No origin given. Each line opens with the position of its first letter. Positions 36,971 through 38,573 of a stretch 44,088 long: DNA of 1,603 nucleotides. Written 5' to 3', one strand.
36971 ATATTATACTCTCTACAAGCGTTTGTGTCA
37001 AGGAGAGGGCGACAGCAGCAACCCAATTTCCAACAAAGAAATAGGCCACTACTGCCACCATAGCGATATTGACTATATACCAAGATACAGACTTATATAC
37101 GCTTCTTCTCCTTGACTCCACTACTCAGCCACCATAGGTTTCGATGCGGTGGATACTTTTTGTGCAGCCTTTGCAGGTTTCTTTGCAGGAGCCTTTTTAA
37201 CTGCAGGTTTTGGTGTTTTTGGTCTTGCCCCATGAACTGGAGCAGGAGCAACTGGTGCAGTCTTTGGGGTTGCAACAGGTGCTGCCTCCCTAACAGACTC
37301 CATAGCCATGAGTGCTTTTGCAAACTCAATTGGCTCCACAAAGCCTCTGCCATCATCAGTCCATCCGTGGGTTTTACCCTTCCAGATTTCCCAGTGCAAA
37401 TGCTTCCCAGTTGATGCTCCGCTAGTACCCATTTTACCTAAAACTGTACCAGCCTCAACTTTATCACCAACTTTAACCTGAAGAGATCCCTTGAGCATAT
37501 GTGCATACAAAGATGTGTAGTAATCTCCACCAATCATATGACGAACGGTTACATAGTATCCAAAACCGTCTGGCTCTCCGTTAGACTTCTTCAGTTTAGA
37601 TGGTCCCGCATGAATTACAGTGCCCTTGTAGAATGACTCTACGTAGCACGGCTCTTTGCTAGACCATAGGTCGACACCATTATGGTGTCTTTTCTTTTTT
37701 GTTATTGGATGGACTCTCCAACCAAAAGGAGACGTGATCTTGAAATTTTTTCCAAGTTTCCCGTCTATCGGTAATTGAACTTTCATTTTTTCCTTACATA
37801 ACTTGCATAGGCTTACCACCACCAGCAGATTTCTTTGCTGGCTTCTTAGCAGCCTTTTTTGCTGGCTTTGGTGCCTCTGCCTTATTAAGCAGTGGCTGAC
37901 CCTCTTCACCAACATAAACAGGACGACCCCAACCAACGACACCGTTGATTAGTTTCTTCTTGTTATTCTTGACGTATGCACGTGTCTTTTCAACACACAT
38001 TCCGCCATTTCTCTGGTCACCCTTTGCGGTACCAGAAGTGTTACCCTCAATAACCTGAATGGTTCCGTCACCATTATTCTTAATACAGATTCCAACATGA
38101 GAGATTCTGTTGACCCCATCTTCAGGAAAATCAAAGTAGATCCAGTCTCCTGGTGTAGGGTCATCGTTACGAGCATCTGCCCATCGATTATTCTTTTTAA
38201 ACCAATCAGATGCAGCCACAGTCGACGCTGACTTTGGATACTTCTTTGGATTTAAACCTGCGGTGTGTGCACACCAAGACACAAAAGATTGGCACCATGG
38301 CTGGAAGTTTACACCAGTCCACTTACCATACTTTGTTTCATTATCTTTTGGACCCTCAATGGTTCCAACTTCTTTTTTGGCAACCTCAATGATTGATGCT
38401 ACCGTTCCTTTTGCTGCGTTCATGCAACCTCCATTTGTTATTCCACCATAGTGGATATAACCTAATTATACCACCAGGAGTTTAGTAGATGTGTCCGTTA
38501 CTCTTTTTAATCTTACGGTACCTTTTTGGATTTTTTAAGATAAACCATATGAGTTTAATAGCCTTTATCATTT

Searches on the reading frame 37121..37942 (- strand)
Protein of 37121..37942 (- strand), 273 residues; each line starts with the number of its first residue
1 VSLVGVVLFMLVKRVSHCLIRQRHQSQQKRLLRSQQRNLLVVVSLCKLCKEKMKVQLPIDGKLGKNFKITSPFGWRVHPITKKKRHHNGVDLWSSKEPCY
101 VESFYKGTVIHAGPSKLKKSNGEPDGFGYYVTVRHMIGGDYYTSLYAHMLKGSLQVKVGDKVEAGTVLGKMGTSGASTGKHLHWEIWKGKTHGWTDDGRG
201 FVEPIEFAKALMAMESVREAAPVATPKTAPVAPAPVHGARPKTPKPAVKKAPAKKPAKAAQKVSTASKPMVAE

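Call 3: search_protein_families(library=pfam, proteins=[window:37121-37942:-], max_evalue=0.1)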
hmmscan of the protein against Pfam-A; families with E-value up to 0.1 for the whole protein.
window:37121-37942:- (273 aa): 1 family
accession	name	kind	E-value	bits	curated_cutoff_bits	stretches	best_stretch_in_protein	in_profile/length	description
PF01551.29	Peptidase_M23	-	4.8e-20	72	28.7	1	86-191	2-92/96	Peptidase family M23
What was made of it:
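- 37121..37786 (-): M23 peptidase, a downstream neighbour. The real start is probably M53 of the listed ORF. PF01551 72 bits (call 3).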

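Call 4: search_protein_families(library=phrogs, proteins=[window:37121-37942:-], max_evalue=0.01)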
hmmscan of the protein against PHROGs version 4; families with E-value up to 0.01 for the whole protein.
window:37121-37942:- (273 aa): 26 families (the best 25 are shown)
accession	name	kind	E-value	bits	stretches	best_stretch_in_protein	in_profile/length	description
phrog_3578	-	lysis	8.2e-24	85.7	1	52-210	204-358/405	endolysin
phrog_14988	-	other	3e-23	83.9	1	65-187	12-127/272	peptidase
phrog_6700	-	lysis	1.7e-19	69.4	1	62-193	2601-2718/2898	endolysin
phrog_7767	-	other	3.5e-18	67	1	65-229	2-140/194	metallo-endopeptidase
phrog_1067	-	head and packaging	2.3e-15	57.2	1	65-195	739-853/991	minor head protein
phrog_37190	-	other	6.4e-15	56.3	1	69-188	123-227/244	peptidase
phrog_10030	-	tail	4.1e-13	48.5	1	83-191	1910-2010/2105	tail length tape measure protein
phrog_3084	-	lysis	5e-13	49.9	1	65-192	8-122/468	endolysin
phrog_28672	-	other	2.3e-12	47.3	1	67-188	274-374/397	metallo-endopeptidase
phrog_21656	-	other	2.7e-11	43.2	1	82-221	632-756/1022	peptidase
phrog_880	-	lysis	3.3e-10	40.9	1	66-188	14-121/435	endolysin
phrog_9205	-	unknown function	8.1e-10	38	1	65-189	527-643/1144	-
phrog_16615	-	other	7.1e-09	36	1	78-189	410-507/529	peptidase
phrog_11037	-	unknown function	6.2e-08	33.2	1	143-194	242-292/365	-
phrog_4070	-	tail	1.9e-06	27.3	1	69-192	607-715/989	tail length tape measure protein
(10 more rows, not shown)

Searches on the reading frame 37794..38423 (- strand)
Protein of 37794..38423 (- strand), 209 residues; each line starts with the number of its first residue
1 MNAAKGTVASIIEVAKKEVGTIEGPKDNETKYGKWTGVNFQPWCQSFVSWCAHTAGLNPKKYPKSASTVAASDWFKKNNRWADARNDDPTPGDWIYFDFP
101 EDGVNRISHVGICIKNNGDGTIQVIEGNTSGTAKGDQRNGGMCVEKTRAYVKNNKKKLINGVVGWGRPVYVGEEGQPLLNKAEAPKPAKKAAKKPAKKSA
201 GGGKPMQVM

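Call 3: search_protein_families(library=pfam, proteins=[window:37794-38423:-], max_evalue=0.1)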
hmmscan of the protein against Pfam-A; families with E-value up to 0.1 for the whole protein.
window:37794-38423:- (209 aa): 2 families
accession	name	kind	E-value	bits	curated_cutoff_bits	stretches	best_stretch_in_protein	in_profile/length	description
PF05257.22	CHAP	-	6.9e-12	46.1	26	1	41-128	6-81/81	CHAP domain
PF00877.26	NLPC_P60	-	0.0035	17.8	23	1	44-129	16-82/105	NlpC/P60 family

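Call 4: search_protein_families(library=phrogs, proteins=[window:37794-38423:-], max_evalue=0.01)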
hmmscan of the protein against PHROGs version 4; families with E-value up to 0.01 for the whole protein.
window:37794-38423:- (209 aa): 7 families
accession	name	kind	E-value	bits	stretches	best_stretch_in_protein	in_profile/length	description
phrog_21357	-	lysis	2e-28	100.3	1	8-170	4-160/225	endolysin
phrog_9589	-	lysis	2.1e-24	87.9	1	7-197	3-185/281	endolysin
phrog_21825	-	lysis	2.7e-23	83.8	1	7-150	3-154/289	endolysin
phrog_38078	-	unknown function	7.7e-11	42.8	1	74-147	124-193/423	-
phrog_8577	-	lysis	2.1e-06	28.1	1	105-184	89-172/453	endolysin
phrog_1259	-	tail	0.00022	20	1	9-132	989-1112/1179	baseplate hub subunit and tail lysozyme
phrog_1015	-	tail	0.003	17.2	1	43-118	686-761/795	tail protein with lysin activity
